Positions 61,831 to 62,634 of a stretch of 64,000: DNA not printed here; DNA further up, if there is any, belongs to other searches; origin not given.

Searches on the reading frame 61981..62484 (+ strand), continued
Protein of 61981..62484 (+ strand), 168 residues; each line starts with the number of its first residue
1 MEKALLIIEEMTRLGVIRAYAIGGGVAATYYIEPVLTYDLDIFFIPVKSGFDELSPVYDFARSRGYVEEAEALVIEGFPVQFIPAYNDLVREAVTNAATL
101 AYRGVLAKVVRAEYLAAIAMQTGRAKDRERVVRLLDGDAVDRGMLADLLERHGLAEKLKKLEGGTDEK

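Call 35: predict_structure(alignment_id=A2)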
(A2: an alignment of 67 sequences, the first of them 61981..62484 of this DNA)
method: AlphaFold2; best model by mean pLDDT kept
length: 168 residues; sequences in the alignment: 67
mean_pLDDT: 95.6   pTM: 0.90
mean pLDDT of the five models: 95.6, 95.1, 95.1, 95.1, 94.8
residues with pLDDT >= 90: 159; 70-90: 4; 50-70: 3; < 50: 2
segments of 3 or more residues with pLDDT < 50: none
pLDDT, mean of each block of 10 residues (from residue 1): 98 98 97 94 96 96 98 98 98 98 97 98 95 96 98 96 68
secondary structure, 60 per line:
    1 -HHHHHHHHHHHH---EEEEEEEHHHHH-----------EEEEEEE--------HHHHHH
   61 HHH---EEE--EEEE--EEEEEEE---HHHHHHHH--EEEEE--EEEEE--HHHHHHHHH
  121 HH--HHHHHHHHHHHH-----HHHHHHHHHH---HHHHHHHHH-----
elements in order: H2-13 E17-23 H24-28 E40-46 H55-63 E67-69 E72-75 E78-84 H88-95 E98-102 E105-109 H112-122 H125-136 H142-151 H155-163

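Call 38: fold_search(model_id=the predicted structure, library=pdb)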
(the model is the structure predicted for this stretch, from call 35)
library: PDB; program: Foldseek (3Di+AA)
matches with E <= 10: 454; with E <= 0.001: 15
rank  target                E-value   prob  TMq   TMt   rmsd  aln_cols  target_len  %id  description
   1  8an5_B                5.6e-09  1.00  0.72  0.66   4.6       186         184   18  MenAT1 toxin-antitoxin complex (rv0078a-rv0078b) from Mycobacterium tuberculosis H37Rv (released 2023-08-02)
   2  8an5_A                8.6e-09  1.00  0.70  0.62   5.2       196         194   18  MenAT1 toxin-antitoxin complex (rv0078a-rv0078b) from Mycobacterium tuberculosis H37Rv (released 2023-08-02)
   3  8an4_B                1.5e-08  1.00  0.69  0.62   5.3       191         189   19  MenT1 toxin (rv0078a) from Mycobacterium tuberculosis H37Rv (released 2023-08-02)
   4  8an4_A                4.3e-08  1.00  0.69  0.60   5.9       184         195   19  MenT1 toxin (rv0078a) from Mycobacterium tuberculosis H37Rv (released 2023-08-02)
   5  8rr5                  3.4e-07  1.00  0.63  0.61   6.8       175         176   18  MenT1 toxin (rv0078a) from Mycobacterium tuberculosis H37Rv, phosphorylated at T39 (released 2024-09-11)
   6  5uvd                  1.5e-05  1.00  0.54  0.44   7.8       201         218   15  Crystal structure of an antigenic nucleotidyltransferase-like protein from Paracoccidioides brasiliensis (released 2018-01-31)
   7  5kqj_MODEL_1_A        5.9e-05  1.00  0.52  0.48   7.1       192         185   14  Solution Structure of Antibiotic-Resistance Factor ANT(2'')-Ia Reveals Substrate-Regulated Conformation Dynami (released 2017-07-12)
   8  5cfu                  7.1e-05  1.00  0.55  0.53   6.0       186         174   14  Crystal Structure of ANT(2")-Ia in complex with adenylyl-2"-tobramycin (released 2016-07-20)
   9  2ewr                  2.6e-04  1.00  0.52  0.55   5.0       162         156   15  Crystal structure of a putative nucleotidyltransferase (tm1012) from Thermotoga maritima at 1.60 A resolution (released 2005-12-06)
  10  4xje                  3.4e-04  1.00  0.53  0.51   6.1       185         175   15  CRYSTAL STRUCTURE OF ANT(2") IN COMPLEX WITH AMP AND TOBRAMYCIN (released 2016-01-20)
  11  4wse_A                3.4e-04  1.00  0.45  0.19   5.5       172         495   13  Crystal structure of the Mimivirus polyadenylate synthase (released 2015-04-01)
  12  5cfs                  4.3e-04  1.00  0.53  0.52   5.4       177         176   15  Crystal Structure of ANT(2")-Ia in complex with AMPCPP and tobramycin (released 2016-03-16)
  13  4wse_B                6.3e-04  1.00  0.45  0.19   5.7       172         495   12  Crystal structure of the Mimivirus polyadenylate synthase (released 2015-04-01)
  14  2fcl                  8.1e-04  1.00  0.52  0.55   6.0       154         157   16  Crystal structure of a putative nucleotidyltransferase (tm1012) from Thermotoga maritima at 1.35 A resolution (released 2006-03-14)
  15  4wqk                  9.1e-04  1.00  0.57  0.55   5.1       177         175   15  Crystal structure of aminoglycoside nucleotidylyltransferase ANT(2")-Ia, apo form (released 2014-11-12)
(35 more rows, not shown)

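Call 44: find_encoding_contigs(protein=P0250, flank=3000, max_places=3)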
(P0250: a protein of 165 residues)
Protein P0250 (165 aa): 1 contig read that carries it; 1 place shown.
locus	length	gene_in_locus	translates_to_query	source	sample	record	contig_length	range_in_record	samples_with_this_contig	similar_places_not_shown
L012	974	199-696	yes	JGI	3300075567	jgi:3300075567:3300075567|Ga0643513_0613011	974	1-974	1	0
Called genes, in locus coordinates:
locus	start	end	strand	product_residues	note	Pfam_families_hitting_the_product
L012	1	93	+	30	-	?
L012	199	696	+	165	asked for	-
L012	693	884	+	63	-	-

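Call 45: find_encoding_contigs(protein=P0300, flank=3000, max_places=3)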
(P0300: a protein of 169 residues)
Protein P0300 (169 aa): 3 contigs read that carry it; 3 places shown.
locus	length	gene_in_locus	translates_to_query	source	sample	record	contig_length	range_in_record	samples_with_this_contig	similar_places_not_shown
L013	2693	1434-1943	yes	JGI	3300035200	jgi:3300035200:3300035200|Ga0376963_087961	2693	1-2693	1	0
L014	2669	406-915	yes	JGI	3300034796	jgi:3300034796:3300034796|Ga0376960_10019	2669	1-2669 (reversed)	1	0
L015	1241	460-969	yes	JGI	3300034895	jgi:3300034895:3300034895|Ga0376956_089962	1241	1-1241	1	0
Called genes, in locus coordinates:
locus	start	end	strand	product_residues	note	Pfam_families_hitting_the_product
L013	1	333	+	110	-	?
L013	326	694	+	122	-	-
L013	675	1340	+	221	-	PF08843:AbiEii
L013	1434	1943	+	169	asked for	-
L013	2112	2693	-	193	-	?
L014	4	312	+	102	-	PF08843:AbiEii (weak)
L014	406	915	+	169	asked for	-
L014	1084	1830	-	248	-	-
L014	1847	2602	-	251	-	-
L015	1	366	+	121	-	PF08843:AbiEii (weak)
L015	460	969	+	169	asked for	-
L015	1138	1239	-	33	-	?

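Call 46: find_encoding_contigs(protein=P0385, flank=3000, max_places=3)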
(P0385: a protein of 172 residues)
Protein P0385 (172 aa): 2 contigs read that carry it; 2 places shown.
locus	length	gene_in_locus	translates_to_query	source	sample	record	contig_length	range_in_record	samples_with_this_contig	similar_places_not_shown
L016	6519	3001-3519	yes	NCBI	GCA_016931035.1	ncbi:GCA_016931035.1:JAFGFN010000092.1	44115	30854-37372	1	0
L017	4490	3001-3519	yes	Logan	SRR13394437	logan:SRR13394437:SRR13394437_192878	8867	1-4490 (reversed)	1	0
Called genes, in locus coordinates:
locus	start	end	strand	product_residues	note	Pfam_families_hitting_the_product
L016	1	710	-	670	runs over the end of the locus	PF13231:PMT_2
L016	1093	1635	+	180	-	PF00160:Pro_isomerase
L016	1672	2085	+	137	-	-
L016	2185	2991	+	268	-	PF28530:DUF8426, PF01844:HNH (faint)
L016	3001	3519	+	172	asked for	-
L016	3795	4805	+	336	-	PF01370:Epimerase, PF04321:RmlD_sub_bind, PF16363:GDP_Man_Dehyd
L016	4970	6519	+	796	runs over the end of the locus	-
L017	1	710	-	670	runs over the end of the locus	PF13231:PMT_2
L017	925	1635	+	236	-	PF00160:Pro_isomerase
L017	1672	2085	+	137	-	-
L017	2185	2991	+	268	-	PF28530:DUF8426, PF01844:HNH (faint)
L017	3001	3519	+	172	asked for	-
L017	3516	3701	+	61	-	-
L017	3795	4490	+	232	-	?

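Call 48: find_encoding_contigs(protein=window:61981-62484:+, flank=3000, max_places=5)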
Protein window:61981-62484:+ (168 aa): 1 contig read that carries it; 1 place shown.
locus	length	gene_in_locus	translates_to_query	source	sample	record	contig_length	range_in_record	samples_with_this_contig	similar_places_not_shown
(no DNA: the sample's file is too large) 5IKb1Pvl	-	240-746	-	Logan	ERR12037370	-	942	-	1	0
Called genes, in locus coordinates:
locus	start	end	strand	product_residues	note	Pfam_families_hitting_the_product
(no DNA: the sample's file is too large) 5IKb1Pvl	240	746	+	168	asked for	-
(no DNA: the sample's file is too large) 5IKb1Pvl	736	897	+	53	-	-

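Call 53: find_related_loci(query=A1, collection=genome_contigs, flank=5000)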
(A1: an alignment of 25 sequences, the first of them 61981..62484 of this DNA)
Query A1 (168 aa) in genome_contigs; peptide patterns used: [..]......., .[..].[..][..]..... (x = any residue, [..] = any of these).
109 stretches matched a pattern; 56 encode a relative of the query (tblastn E <= 1e-3); 55 distinct loci.
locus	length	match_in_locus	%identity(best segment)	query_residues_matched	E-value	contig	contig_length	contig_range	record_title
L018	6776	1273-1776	82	1-168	8e-87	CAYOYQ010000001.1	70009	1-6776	MAG TPA_asm: uncultured Eubacteriales bacterium isolate SRP098346_co1_98 genome assembly, contig: NODE_120_length_70009_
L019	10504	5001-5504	79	1-168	3e-85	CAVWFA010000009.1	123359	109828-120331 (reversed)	MAG: Candidatus Aminicenantes bacterium isolate MFD00905.bin.2.185 genome assembly, contig: contig_2806, whole genome sh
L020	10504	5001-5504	75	1-168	5e-83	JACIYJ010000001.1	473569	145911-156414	MAG: Candidatus Aminicenantes bacterium isolate MAG-75 Aminicenantales_E3_bin29_Scaffold_1, whole genome shotgun sequenc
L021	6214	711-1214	74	1-168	1e-82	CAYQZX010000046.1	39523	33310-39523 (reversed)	MAG TPA_asm: uncultured Eubacteriales bacterium isolate SRP231805_co4_123 genome assembly, contig: k141_163664, whole ge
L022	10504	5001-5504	74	1-168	1e-81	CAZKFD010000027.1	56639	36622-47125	MAG TPA_asm: uncultured Eubacteriales bacterium isolate SRP140028_co1_355 genome assembly, contig: k141_1956954, whole g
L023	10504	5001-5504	74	1-168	6e-81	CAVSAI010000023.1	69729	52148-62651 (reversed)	MAG: Candidatus Aminicenantes bacterium isolate MFD05942.bin.3.222 genome assembly, contig: contig_31355, whole genome s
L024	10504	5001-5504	73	1-168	9e-81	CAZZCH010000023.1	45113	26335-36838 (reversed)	MAG TPA_asm: uncultured Eubacteriales bacterium isolate SRP178699_co1_153 genome assembly, contig: NODE_735_length_45113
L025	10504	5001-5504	73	1-168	2e-80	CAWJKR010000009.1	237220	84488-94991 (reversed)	MAG: Candidatus Aminicenantes bacterium isolate MFD05674.bin.2.115 genome assembly, contig: contig_48994, whole genome s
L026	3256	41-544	71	1-168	4e-79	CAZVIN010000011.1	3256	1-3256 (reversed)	MAG TPA_asm: uncultured Eubacteriales bacterium isolate SRP231805_co4_39 genome assembly, contig: k141_64801, whole geno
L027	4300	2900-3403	71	1-168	1e-76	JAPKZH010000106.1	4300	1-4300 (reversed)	MAG: Candidatus Aminicenantes bacterium isolate LacPavin_0920_SED5_MAG_55_12 LacPavin_0920_SED5_scaffold_3852, whole gen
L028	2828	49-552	70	1-168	8e-76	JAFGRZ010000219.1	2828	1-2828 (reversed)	MAG: Candidatus Aminicenantes bacterium isolate Zod_Metabat.860 k87_4180030, whole genome shotgun sequence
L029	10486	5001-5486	67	1-162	7e-74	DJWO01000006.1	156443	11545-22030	MAG TPA_asm: Candidatus Aminicenantes bacterium UBA6228 UBA6228_contig_23502, whole genome shotgun sequence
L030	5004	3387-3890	68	1-168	6e-72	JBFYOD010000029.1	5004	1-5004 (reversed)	MAG: Candidatus Aminicenantes bacterium isolate PPR_0111 PPR_0111.fa_k121_560861, whole genome shotgun sequence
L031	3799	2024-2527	68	1-168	7e-72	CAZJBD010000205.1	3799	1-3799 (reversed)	MAG TPA_asm: uncultured Eubacteriales bacterium isolate SRP098346_co1_376 genome assembly, contig: NODE_38717_length_379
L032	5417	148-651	64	1-168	2e-71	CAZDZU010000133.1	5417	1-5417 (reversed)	MAG TPA_asm: uncultured Eubacteriales bacterium isolate SRP098346_co1_13 genome assembly, contig: NODE_22409_length_5417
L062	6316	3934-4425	39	1-161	3e-30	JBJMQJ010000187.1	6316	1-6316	MAG: Myxococcales bacterium isolate H1_18_all_fractions_conc_118_70_14 k255_2465828, whole genome shotgun sequence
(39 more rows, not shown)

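Call 72: find_encoding_contigs(protein=P0307, flank=2500, max_places=3)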
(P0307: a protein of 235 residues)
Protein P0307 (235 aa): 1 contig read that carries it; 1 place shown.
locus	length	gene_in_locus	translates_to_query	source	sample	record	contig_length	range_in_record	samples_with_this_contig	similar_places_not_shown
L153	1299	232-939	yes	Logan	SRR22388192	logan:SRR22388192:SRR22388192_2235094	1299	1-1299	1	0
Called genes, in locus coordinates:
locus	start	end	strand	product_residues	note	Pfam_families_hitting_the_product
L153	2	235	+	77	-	?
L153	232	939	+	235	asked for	-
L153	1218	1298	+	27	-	?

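Call 73: find_encoding_contigs(protein=P0356, flank=2500, max_places=3)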
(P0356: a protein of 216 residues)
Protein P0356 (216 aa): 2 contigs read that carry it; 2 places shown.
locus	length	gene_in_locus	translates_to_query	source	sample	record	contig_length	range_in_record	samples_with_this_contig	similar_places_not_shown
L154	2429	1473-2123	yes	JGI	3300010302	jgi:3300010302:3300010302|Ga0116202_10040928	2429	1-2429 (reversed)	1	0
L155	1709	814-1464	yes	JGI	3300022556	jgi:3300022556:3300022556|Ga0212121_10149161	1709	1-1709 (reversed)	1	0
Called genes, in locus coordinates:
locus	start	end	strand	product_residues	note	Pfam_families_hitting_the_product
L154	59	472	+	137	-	PF01844:HNH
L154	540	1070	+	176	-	-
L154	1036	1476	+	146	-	-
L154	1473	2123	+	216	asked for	-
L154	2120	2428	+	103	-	?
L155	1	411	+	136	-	?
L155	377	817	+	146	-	-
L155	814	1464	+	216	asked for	-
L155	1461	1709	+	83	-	?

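Call 80: fold_search(model_id=the predicted structure, library=viral)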
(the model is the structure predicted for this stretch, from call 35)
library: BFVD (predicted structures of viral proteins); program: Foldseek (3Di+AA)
matches with E <= 10: 515; with E <= 0.001: 8
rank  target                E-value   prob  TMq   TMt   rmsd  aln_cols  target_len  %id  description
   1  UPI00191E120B         4.3e-05  1.00  0.56  0.52   4.1       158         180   19  (no name look-up for this kind of identifier)
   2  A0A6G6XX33            7.1e-05  1.00  0.42  0.27   8.2       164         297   16  (no name in the UniProt tables at hand)
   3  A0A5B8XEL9            1.2e-04  1.00  0.42  0.26   6.3       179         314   14  Putative poly(A) polymerase catalytic subunit [African swine fever virus]
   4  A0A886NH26            1.6e-04  1.00  0.46  0.19   6.0       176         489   16  (no name in the UniProt tables at hand)
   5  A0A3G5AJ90            2.0e-04  1.00  0.48  0.19   8.7       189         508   13  DUF7275 domain-containing protein [Sylvanvirus sp.]
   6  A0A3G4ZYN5            4.3e-04  0.99  0.37  0.30   7.2       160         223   14  Putative poly(A) polymerase catalytic subunit (Fragment) [Faunusvirus sp.]
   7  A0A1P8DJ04            5.2e-04  1.00  0.50  0.57   5.3       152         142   14  (no name in the UniProt tables at hand)
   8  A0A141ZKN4            8.5e-04  0.97  0.37  0.16   8.8       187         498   16  (no name in the UniProt tables at hand)
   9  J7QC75                1.4e-03  0.99  0.42  0.37  11.3       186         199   17  Uncharacterized protein [Alphaspiravirus yamagawaense]
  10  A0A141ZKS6            1.5e-03  0.99  0.44  0.19  10.8       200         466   17  (no name in the UniProt tables at hand)
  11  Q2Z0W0                1.5e-03  0.98  0.39  0.40   8.1       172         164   13  Uncharacterized protein [Pseudomonas phage EL]
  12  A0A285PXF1            2.0e-03  0.93  0.32  0.30  11.0       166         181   14  Uncharacterized protein [Cedratvirus lausannensis]
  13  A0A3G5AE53            2.2e-03  1.00  0.45  0.15  11.5       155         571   11  DUF7275 domain-containing protein [Satyrvirus sp.]
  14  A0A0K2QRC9            2.5e-03  0.99  0.40  0.51   6.4       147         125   16  Uncharacterized protein [Ralstonia phage RSF1]
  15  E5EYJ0                2.8e-03  0.99  0.46  0.23   5.8       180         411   14  (no name in the UniProt tables at hand)
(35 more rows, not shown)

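Call 83: list_cluster_members(proteins=[window:61981-62484:+, window:62477-62635:+])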
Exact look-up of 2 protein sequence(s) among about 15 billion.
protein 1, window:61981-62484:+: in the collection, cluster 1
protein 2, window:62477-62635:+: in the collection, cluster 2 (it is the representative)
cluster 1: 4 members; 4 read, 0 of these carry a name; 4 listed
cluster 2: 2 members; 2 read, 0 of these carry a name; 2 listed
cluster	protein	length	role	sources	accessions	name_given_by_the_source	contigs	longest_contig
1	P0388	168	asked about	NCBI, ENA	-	-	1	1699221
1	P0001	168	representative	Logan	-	-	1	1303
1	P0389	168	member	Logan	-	-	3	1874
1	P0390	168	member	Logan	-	-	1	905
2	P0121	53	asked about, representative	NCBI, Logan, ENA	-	-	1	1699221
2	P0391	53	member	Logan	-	-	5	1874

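Call 84: search_protein_families(library=phrogs, proteins=[window:61981-62484:+, P0252, P0356, P0317], max_evalue=0.1)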
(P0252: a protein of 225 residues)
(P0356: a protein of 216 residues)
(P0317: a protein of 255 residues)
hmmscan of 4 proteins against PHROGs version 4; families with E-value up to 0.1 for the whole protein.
window:61981-62484:+ (168 aa): 0 families

P0252 (225 aa): 0 families

P0356 (216 aa): 1 family
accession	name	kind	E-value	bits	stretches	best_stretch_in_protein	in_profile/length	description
phrog_33079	-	unknown function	0.0061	17.5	1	70-107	18-53/64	-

P0317 (255 aa): 0 families

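Call 85: search_protein_families(library=padloc, alignment_id=A2, max_evalue=0.01)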
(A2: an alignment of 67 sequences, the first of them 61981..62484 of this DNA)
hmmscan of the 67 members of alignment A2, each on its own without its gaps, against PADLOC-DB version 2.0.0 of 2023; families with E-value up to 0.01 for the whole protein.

A. member 1, window:61981-62484:+ (168 aa): 0 families

B. families by the number of members that match (of 67 scanned): 2 families
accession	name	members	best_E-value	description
PDLC04516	PDC-M21B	2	4.5e-07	-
PDLC03455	REase_II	1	0.0022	Type II restriction enzyme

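Call 95: search_dna_similar(query=window:61981-62484:+, collection=plasmids, mode=protein, max_evalue=0.001, max_rows=15)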
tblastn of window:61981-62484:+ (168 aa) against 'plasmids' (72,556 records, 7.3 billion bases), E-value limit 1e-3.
Records with a match: 1; places in all: 1; records where one place covers at least 80% of the query: 1.
Best place of each record, by identity: <60% 1.
By first word of the organism name: Methylovirgula 1.
By predicted mobility (MOB-suite, as given by PLSDB): non-mobilizable 1.
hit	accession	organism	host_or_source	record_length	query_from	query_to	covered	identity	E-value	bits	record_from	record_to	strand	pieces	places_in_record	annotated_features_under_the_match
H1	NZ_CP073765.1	Methylovirgula sp. HY1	soil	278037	1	157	93%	35.7%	3e-24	105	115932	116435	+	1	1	hypothetical protein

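Call 96: search_dna_similar(query=window:61981-62484:+, collection=phages, mode=protein, max_evalue=0.001, max_rows=15)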
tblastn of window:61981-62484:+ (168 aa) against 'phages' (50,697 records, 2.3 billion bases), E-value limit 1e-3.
No match.

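Call 97: get_annotated_region(hit=H1, flank=4000)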
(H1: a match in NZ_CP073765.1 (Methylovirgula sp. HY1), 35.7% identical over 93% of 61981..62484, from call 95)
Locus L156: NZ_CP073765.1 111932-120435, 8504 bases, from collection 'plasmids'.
description: Methylovirgula sp. HY1 plasmid pHY1, complete sequence
organism: Methylovirgula sp. HY1 (NCBI taxid 2822761)
taxonomy: Bacteria; Pseudomonadota; Alphaproteobacteria; Hyphomicrobiales; Beijerinckiaceae; Methylovirgula; Methylovirgula sp. HY1
host: -; source: soil; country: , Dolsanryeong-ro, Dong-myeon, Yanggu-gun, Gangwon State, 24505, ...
typing (MOB-suite, as given by PLSDB): non-mobilizable
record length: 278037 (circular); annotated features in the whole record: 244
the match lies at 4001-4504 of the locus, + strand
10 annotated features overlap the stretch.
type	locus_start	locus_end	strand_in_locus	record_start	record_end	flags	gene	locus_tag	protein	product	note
CDS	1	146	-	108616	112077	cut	-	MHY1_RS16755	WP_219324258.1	hybrid sensor histidine kinase/response regulator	-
CDS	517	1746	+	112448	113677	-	-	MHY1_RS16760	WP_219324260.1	formamidase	-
CDS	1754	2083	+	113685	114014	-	-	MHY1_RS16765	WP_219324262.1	FmdB family zinc ribbon protein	-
CDS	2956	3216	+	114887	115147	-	-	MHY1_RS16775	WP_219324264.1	CopG family ribbon-helix-helix protein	-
CDS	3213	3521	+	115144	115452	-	-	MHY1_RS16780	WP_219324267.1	type II toxin-antitoxin system RelE/ParE family toxin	GO:0030541 - plasmid partitioning [Evidence IEA]; GO:0051290 - protein heterotetramerization [Evidence IEA]; GO:0009432 ...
CDS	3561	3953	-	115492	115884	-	-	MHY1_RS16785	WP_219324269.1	hypothetical protein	-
CDS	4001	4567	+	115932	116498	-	-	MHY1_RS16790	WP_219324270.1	hypothetical protein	-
CDS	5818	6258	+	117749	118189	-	-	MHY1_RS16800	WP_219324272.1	hypothetical protein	-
CDS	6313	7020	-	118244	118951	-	-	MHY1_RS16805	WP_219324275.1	cyclic nucleotide-binding domain-containing protein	-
CDS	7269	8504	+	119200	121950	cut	-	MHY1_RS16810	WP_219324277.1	MFS transporter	-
